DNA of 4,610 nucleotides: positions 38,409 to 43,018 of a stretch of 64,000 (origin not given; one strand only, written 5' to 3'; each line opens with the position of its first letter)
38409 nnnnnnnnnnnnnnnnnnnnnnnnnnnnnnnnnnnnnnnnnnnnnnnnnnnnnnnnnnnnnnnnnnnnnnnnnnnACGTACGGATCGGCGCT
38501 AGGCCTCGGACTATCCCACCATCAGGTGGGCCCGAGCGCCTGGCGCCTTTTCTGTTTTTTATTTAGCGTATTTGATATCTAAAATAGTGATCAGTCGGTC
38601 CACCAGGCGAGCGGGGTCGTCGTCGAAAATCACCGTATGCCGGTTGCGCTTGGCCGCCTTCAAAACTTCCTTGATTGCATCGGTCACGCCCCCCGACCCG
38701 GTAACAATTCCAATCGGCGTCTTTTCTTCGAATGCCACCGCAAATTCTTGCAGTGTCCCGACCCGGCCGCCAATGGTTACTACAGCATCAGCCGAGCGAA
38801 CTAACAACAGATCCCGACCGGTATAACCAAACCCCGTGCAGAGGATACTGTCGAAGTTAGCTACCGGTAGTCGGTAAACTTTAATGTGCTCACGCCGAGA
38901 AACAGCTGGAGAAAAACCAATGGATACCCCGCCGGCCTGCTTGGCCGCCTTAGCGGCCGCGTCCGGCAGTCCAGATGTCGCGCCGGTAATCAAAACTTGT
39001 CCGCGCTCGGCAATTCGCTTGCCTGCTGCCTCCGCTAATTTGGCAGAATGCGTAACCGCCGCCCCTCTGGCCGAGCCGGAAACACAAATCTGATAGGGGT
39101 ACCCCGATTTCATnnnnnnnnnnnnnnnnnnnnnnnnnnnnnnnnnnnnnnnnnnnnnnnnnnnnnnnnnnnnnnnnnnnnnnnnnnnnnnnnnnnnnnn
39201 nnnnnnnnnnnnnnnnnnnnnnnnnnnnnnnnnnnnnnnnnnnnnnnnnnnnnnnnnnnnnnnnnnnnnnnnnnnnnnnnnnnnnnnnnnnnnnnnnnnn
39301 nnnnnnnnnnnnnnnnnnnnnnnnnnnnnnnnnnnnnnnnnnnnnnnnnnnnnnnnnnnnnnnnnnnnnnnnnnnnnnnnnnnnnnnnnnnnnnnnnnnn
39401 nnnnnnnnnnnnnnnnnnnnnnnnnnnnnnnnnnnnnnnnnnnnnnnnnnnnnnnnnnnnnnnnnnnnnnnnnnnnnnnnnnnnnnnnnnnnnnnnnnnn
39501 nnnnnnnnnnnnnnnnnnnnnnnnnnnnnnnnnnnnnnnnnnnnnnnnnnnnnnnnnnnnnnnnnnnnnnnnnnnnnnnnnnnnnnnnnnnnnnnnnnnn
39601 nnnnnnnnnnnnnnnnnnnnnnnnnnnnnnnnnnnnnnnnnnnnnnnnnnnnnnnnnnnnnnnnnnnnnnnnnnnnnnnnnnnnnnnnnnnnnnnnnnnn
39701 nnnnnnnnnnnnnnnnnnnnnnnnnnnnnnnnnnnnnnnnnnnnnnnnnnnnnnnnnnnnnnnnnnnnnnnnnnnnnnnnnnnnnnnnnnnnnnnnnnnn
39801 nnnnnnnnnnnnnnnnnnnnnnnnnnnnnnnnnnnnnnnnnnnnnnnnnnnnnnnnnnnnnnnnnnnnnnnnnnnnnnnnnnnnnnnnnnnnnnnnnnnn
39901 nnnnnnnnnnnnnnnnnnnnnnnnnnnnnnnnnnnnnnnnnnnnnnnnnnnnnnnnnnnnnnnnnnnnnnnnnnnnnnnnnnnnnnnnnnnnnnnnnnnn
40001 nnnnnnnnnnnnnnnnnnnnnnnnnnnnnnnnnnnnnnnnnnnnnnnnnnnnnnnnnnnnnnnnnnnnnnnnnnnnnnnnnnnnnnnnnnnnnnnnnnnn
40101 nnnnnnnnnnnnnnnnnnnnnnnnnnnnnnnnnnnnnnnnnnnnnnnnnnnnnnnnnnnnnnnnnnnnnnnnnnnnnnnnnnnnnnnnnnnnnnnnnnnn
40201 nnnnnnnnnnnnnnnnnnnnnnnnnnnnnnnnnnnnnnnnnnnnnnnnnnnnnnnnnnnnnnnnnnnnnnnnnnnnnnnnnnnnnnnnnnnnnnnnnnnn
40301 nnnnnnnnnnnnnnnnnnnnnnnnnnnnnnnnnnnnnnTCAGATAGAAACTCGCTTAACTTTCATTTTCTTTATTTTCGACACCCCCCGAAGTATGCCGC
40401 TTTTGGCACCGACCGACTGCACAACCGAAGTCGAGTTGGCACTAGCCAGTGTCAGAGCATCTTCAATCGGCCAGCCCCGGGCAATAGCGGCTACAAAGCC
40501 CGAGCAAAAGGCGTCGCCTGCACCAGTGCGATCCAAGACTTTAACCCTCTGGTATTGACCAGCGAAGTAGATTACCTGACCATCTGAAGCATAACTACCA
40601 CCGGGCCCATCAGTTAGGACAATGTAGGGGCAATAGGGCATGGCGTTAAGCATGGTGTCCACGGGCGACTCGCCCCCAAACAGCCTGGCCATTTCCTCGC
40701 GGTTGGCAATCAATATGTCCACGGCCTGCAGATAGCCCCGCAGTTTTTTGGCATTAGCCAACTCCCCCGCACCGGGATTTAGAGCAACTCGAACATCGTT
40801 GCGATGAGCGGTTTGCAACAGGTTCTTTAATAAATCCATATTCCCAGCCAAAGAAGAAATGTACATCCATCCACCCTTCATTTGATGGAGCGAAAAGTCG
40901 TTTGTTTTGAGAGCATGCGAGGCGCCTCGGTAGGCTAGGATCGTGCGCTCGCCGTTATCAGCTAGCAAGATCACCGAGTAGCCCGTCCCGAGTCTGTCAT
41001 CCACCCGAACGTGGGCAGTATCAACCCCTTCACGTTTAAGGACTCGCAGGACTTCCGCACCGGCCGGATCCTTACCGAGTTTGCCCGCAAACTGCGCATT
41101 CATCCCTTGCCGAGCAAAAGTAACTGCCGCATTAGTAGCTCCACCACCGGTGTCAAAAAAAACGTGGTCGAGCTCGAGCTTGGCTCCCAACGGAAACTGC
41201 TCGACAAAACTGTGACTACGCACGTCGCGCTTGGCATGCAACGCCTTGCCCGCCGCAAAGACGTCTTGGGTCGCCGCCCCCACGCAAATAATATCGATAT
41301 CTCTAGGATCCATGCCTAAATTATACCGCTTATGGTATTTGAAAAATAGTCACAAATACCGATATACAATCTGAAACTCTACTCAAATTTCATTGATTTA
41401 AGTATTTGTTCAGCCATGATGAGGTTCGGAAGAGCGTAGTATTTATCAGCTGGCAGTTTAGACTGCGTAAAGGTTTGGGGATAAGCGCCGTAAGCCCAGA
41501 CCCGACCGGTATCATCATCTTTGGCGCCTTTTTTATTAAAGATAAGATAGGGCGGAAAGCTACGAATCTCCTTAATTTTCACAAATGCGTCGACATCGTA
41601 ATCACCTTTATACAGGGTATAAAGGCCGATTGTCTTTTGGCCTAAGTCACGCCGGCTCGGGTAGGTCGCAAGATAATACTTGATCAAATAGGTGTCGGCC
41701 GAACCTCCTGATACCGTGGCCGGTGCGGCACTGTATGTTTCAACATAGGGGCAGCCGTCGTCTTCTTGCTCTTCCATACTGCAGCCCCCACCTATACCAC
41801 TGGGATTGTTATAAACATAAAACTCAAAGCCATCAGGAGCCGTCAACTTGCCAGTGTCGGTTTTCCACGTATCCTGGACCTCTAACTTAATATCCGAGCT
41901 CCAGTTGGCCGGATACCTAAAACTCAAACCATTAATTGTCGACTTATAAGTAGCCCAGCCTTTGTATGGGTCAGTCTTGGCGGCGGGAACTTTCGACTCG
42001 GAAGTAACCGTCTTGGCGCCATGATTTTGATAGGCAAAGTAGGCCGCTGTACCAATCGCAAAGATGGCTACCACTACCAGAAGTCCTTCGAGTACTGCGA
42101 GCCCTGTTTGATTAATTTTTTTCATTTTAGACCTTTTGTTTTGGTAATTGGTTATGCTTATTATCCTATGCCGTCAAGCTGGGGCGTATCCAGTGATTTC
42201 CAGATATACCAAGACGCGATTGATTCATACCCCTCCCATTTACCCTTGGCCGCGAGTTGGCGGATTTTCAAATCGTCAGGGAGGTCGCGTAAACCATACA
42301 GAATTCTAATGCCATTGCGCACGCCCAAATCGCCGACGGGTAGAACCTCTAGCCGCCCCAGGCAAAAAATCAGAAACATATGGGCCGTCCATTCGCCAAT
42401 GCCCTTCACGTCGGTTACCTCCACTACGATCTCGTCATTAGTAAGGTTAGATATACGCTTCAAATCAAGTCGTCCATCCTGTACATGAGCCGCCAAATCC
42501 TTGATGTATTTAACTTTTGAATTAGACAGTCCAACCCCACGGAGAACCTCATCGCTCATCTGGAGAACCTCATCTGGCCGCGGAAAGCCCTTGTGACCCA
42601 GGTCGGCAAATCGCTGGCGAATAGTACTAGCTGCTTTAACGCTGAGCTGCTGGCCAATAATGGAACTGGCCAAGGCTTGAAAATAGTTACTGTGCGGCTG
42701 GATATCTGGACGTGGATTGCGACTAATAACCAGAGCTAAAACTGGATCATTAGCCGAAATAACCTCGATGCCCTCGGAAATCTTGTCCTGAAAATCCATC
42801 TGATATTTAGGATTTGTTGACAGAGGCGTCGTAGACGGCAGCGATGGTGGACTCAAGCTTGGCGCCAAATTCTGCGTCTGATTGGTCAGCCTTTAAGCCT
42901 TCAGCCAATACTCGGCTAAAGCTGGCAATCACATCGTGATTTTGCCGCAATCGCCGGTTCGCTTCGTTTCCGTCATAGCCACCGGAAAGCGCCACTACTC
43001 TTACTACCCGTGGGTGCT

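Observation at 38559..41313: LOG-family / 409-aa unknown / PfkB kinase operon: candidate uncharacterised nucleoside or nucleotide processing module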

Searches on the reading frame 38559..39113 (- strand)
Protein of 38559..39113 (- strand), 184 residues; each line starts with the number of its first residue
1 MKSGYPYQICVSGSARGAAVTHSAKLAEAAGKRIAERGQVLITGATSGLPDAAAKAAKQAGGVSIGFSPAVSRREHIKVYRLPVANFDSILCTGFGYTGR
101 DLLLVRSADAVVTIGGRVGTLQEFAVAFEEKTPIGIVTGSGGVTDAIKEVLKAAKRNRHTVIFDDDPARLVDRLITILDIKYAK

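Call 3: search_protein_families(library=pfam, proteins=[window:38559-39113:-], max_evalue=0.01)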
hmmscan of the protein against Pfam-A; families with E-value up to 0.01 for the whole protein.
window:38559-39113:- (184 aa): 4 families
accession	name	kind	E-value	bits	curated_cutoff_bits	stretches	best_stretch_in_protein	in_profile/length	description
PF18306.6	LDcluster4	-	8.8e-35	120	26.3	1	7-170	2-150/151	SLOG cluster4 family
PF03641.19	Lysine_decarbox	-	0.00058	20.5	27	1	52-129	3-74/131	Possible lysine decarboxylase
PF18163.6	LD_cluster2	-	0.0018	18.3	25.3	1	109-158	151-208/264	SLOG cluster2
PF18171.6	LSDAT_prok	-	0.0053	16.5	25.4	1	109-154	125-167/195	SLOG in TRPM, prokaryote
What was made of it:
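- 38559..39113 (-): SLOG cluster 4 / TIGR00725-like protein, 184 aa, of the LOG superfamily. Last gene of the triad. PF18306 E=9e-35; PF03641 scores only 20.5 bits, below the 27-bit cut-off (call 3).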

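Call 4: search_protein_families(library=ncbifam, proteins=[window:38559-39113:-], max_evalue=0.01)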
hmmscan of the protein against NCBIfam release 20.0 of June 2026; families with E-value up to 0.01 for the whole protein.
window:38559-39113:- (184 aa): 3 families
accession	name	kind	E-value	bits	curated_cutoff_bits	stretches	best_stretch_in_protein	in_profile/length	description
TIGR00725.1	TIGR00725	hypoth_equivalog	3.2e-24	85.2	106.9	1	7-173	2-157/159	TIGR00725 family protein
TIGR00730.1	TIGR00730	subfamily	1.3e-10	41.3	96.35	1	8-124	2-113/178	TIGR00730 family Rossman fold protein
NF058542.1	CtkRMPhLog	equivalog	8.9e-07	29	300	1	7-128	2-117/177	cytokinin riboside 5'-monophosphate phosphoribohydrolase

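Call 7: search_protein_families(library=padloc, proteins=[window:38559-39113:-], max_evalue=0.1)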
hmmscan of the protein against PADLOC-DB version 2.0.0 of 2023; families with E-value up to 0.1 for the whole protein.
window:38559-39113:- (184 aa): 1 family
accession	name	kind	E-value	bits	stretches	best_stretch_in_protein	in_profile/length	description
PDLC03927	PsyrA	-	0.0017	15.5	1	19-68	142-191/398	-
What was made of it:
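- On Any described protein family (for U409): Pfam, NCBIfam and PADLOC gave nothing for the window protein (calls 3, 4, 7).
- The only hit is PsyrA, E=0.0017, on 50 residues of the SLOG protein (call 7).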

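Call 32: search_solved_structures(query=window:38559-39113:-, max_evalue=0.01)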
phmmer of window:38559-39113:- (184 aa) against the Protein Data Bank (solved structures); distinct sequences matched with E-value up to 0.01: 12.
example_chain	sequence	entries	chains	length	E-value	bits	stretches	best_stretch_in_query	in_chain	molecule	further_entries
1rcu_A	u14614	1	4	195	3e-13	53.2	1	12-175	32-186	conserved hypothetical protein VT76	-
2iz5_A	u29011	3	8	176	9.8e-10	41.8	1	9-137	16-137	MOCO CARRIER PROTEIN | MOLYBDENUM COFACTOR CARRIER PROTEIN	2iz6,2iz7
6y01_AAA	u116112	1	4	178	1.5e-08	37.9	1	19-138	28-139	p450 cytochrome, putative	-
5zbj_A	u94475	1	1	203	8.1e-05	25.8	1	9-124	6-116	Putative cytokinin riboside 5'-monophosphate phosphoribohydrolase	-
3qua_A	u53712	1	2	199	8.2e-05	25.8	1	9-128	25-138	Putative uncharacterized protein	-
1wek_A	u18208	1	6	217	8.9e-05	25.6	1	9-125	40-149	hypothetical protein TT1465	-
5zi9_A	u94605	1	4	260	0.00013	25.2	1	6-127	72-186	Cytokinin riboside 5'-monophosphate phosphoribohydrolase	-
5wq3_A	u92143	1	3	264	0.00032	23.8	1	6-124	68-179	Cytokinin riboside 5'-monophosphate phosphoribohydrolase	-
7w2i_B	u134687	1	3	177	0.00037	23.6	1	18-127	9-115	Cytokinin riboside 5'-monophosphate phosphoribohydrolase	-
7w2i_A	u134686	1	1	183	0.00039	23.6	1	18-127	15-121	Cytokinin riboside 5'-monophosphate phosphoribohydrolase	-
5zbk_A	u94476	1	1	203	0.00054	23.1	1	9-123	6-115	Putative cytokinin riboside 5'-monophosphate phosphoribohydrolase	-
3sbx_A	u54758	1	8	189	0.00086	22.4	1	18-127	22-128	Putative uncharacterized protein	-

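Call 90: search_solved_structures(query=window:38559-39113:-, max_evalue=0.000001, show_alignments=3)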
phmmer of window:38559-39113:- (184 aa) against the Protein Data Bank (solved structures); distinct sequences matched with E-value up to 0.000001: 3.
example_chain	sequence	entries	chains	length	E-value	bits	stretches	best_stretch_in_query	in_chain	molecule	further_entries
1rcu_A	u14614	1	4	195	3e-13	53.2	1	12-175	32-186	conserved hypothetical protein VT76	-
2iz5_A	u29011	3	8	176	9.8e-10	41.8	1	9-137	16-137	MOCO CARRIER PROTEIN | MOLYBDENUM COFACTOR CARRIER PROTEIN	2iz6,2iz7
6y01_AAA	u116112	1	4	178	1.5e-08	37.9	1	19-138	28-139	p450 cytochrome, putative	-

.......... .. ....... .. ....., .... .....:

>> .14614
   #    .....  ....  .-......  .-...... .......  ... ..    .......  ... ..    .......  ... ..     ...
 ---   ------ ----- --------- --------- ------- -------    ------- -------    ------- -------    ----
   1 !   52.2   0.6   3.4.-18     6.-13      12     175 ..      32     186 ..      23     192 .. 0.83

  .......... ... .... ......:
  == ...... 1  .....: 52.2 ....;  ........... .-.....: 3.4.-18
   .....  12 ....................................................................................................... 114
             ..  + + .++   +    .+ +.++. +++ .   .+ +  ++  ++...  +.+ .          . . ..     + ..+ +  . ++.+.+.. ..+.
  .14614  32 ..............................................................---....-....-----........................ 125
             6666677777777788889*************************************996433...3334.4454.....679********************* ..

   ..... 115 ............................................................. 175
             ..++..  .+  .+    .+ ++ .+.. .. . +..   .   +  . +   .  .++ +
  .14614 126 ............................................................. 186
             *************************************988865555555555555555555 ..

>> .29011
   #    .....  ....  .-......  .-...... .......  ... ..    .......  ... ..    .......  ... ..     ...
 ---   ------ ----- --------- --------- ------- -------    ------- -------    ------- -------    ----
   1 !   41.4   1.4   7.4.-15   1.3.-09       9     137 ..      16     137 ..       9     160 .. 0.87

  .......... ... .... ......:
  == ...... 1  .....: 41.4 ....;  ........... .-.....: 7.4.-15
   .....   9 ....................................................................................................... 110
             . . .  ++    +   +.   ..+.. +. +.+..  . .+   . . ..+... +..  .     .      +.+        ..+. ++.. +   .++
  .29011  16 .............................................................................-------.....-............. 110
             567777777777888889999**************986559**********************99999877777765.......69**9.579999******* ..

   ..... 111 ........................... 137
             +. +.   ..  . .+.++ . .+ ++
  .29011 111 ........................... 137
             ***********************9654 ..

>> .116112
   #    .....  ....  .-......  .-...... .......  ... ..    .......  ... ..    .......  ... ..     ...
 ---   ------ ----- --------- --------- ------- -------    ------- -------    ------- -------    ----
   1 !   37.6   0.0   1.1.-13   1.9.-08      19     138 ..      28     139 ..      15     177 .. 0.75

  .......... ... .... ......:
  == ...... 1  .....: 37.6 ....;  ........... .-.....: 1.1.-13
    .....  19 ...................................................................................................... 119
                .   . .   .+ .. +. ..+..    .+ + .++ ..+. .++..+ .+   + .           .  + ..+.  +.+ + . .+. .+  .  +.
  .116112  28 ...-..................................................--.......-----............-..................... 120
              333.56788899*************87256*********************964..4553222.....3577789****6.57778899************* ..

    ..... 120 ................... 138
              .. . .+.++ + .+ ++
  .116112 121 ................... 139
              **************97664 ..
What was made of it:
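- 38559..39113 (-): The closest solved structures are 1RCU (3e-13) and the Moco carrier protein 2IZ5 (1e-9) (calls 32, 90).
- On LOG phosphoribohydrolase (PF03641 / TIGR00730): However, the non-catalytic Moco carrier protein keeps both residues as well (call 90).
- Closest known: SLOG cluster 4 / TIGR00725 proteins. Same: Best Pfam match (PF18306, 120 bits) and closest solved structures (calls 3, 32, 90).
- The non-catalytic Moco carrier protein keeps the same Arg and Glu (call 90), so residue conservation does not prove hydrolase activity.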

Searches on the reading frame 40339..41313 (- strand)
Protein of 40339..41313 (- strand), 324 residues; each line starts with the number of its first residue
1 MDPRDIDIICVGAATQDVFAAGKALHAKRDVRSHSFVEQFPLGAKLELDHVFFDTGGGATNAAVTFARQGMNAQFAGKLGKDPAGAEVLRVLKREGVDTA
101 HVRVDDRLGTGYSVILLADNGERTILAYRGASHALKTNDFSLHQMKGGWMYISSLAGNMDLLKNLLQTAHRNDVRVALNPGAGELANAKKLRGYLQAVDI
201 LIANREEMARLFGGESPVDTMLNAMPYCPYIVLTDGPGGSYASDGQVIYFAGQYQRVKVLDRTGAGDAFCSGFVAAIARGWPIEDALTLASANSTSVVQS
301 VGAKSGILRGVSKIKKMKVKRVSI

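Call 3: search_protein_families(library=pfam, proteins=[window:40339-41313:-], max_evalue=0.01)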
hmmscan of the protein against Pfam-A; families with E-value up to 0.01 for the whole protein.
window:40339-41313:- (324 aa): 1 family
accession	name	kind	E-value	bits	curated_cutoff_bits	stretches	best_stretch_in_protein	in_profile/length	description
PF00294.29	PfkB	-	1.1e-45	156.7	25.8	1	46-305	26-297/302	pfkB family carbohydrate kinase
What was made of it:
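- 40339..41313 (-): PfkB-family kinase, 324 aa. First gene of the triad. It is not a canonical ribokinase. PF00294 E=1e-45 (call 3).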

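Call 4: search_protein_families(library=ncbifam, proteins=[window:40339-41313:-], max_evalue=0.01)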
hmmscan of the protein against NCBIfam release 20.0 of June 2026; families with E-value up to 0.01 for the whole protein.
window:40339-41313:- (324 aa): 22 families
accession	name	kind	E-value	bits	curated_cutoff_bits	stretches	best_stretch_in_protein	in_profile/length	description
TIGR02152.1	D_ribokin_bact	equivalog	1.4e-37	129.6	299.65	1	47-307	26-290/298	ribokinase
NF041134.1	R1P_kin_Thcocales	equivalog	7.2e-30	104.4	500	1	37-317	17-281/291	ADP-dependent ribose-1-phosphate kinase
TIGR04382.1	myo_inos_iolC_N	equivalog_domain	2.4e-28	99.3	300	2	189-302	180-294/309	5-dehydro-2-deoxygluconokinase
NF053626.1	RibKinHalex1628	equivalog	2e-26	93.2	330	1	55-305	37-280/293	ATP-dependent ribose-1-phosphate kinase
NF008353.0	PRK11142.1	equivalog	1.9e-25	90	341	1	50-307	33-293/307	ribokinase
NF006957.1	PRK09434.1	equivalog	1.6e-22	80.4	450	1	55-291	26-274/302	fructokinase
NF040938.1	KDG_KDGal_kin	equivalog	1.6e-20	73.4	400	1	56-304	30-290/305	bifunctional 2-dehydro-3-deoxygluconokinase/2-dehydro-3-deoxygalactonokinase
NF007321.0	PRK09813.1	equivalog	3.7e-18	65.9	247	2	231-303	189-260/261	fructoselysine 6-kinase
TIGR03168.1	1-PFK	subfamily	2.1e-17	63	216.4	1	37-314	16-298/305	hexose kinase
NF041332.1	KDG_KDGal_kin_Halo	equivalog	2.3e-16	60.1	440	1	51-294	28-288/320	bifunctional 2-dehydro-3-deoxygluconokinase/2-dehydro-3-deoxygalactonokinase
NF041633.1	trifunc_aldol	exception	2.5e-16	59.3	700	2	55-214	272-445/580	KHG/KDPG aldolase/sugar kinase fusion protein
TIGR03828.1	pfkB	equivalog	6.2e-16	58.3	292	1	37-315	16-299/305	1-phosphofructokinase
NF047869.1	myo_kin_aldol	exception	1.2e-15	57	600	2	42-139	24-124/586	bifunctional 5-dehydro-2-deoxygluconokinase/5-dehydro-2-deoxyphosphogluconate aldolase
NF049991.1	TagKinase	equivalog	3.6e-15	55.6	420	1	66-307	51-305/321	tagatose kinase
TIGR02198.1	rfaE_dom_I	equivalog_domain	2.4e-12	46.6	345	1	56-304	47-303/315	D-glycero-beta-D-manno-heptose-7-phosphate kinase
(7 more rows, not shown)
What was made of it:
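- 40339..41313 (-): The best NCBIfam hit is ribokinase TIGR02152 at 129.6 bits, against a cut-off of 299.65 (call 4).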

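Call 7: search_protein_families(library=padloc, proteins=[window:40339-41313:-], max_evalue=0.1)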
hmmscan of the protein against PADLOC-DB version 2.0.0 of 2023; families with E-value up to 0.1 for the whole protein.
window:40339-41313:- (324 aa): 0 families

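Call 33: search_solved_structures(query=window:40339-41313:-, max_evalue=1e-10)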
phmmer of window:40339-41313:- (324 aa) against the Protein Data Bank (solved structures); distinct sequences matched with E-value up to 1e-10: 19.
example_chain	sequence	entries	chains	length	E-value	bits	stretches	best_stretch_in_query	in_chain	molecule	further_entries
1v19_A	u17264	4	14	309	4.2e-21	78.8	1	55-306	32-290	2-KETO-3-DEOXYGLUCONATE KINASE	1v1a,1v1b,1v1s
3h49_A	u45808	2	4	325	1.1e-20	77.5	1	5-308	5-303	Ribokinase | Uncharacterized sugar kinase ydjH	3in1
11bl_A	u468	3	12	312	1.2e-15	60.9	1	54-305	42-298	Ribokinase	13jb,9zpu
8cqx_A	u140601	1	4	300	5e-15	58.9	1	55-303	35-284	Ribokinase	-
5ey7_A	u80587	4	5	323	5.2e-15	58.8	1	50-284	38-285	Fructokinase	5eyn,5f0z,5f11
6znx_A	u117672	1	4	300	7.6e-15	58.3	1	55-303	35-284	Ribokinase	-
5ygg_A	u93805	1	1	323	3.5e-14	56.1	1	50-284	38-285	Fructokinase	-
2qcv_A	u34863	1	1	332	3.6e-14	56.1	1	55-317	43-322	Putative 5-dehydro-2-deoxygluconokinase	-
1gqt_A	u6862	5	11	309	1.3e-13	54.2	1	39-305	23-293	RIBOKINASE | PROTEIN (RIBOKINASE)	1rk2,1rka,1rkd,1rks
3hj6_A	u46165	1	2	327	2.5e-13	53.3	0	197-308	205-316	Fructokinase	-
4x8f_A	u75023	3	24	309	4.5e-13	52.5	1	55-307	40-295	Ribokinase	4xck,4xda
1wye_A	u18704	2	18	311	4.6e-13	52.4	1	54-299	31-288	2-keto-3-deoxygluconate kinase | hypothetical fructokinase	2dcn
2rbc_A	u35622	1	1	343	9.2e-13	51.4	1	54-294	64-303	Sugar kinase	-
1tyy_A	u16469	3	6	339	1.6e-12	50.7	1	55-294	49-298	putative sugar kinase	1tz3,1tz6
3ry7_A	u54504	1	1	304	1.8e-12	50.5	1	53-307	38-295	Ribokinase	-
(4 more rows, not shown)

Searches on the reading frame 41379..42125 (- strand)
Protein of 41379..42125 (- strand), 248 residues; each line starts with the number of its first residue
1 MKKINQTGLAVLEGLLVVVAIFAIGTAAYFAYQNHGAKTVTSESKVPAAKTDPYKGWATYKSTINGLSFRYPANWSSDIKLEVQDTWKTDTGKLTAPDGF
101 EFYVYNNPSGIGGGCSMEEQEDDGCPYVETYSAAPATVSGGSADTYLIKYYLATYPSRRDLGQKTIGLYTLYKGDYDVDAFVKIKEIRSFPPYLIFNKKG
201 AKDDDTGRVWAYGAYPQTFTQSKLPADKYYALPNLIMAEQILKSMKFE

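Call 3: search_protein_families(library=pfam, proteins=[window:41379-42125:-], max_evalue=0.01)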
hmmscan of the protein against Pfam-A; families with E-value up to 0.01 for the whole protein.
window:41379-42125:- (248 aa): 1 family
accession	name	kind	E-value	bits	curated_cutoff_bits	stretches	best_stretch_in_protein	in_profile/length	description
PF18933.6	PsbP_2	-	2.6e-05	24.8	27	1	16-81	2-68/184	PsbP-like protein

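Call 4: search_protein_families(library=ncbifam, proteins=[window:41379-42125:-], max_evalue=0.01)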
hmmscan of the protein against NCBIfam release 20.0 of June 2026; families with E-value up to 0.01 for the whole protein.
window:41379-42125:- (248 aa): 0 families

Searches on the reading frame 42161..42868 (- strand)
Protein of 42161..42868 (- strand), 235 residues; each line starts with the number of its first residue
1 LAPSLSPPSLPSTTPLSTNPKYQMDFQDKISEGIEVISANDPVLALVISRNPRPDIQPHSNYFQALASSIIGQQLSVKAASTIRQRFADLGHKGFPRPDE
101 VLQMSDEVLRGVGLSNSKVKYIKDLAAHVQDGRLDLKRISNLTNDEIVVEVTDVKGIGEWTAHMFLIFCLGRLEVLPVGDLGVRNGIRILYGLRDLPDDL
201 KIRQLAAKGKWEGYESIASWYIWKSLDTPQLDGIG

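Call 3: search_protein_families(library=pfam, proteins=[window:42161-42868:-], max_evalue=0.01)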
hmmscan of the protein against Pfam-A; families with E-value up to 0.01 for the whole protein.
window:42161-42868:- (235 aa): 1 family
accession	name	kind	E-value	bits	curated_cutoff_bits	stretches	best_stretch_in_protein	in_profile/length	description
PF00730.31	HhH-GPD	-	2.2e-17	63.8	26.2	1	68-208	2-104/108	HhH-GPD superfamily base excision DNA repair protein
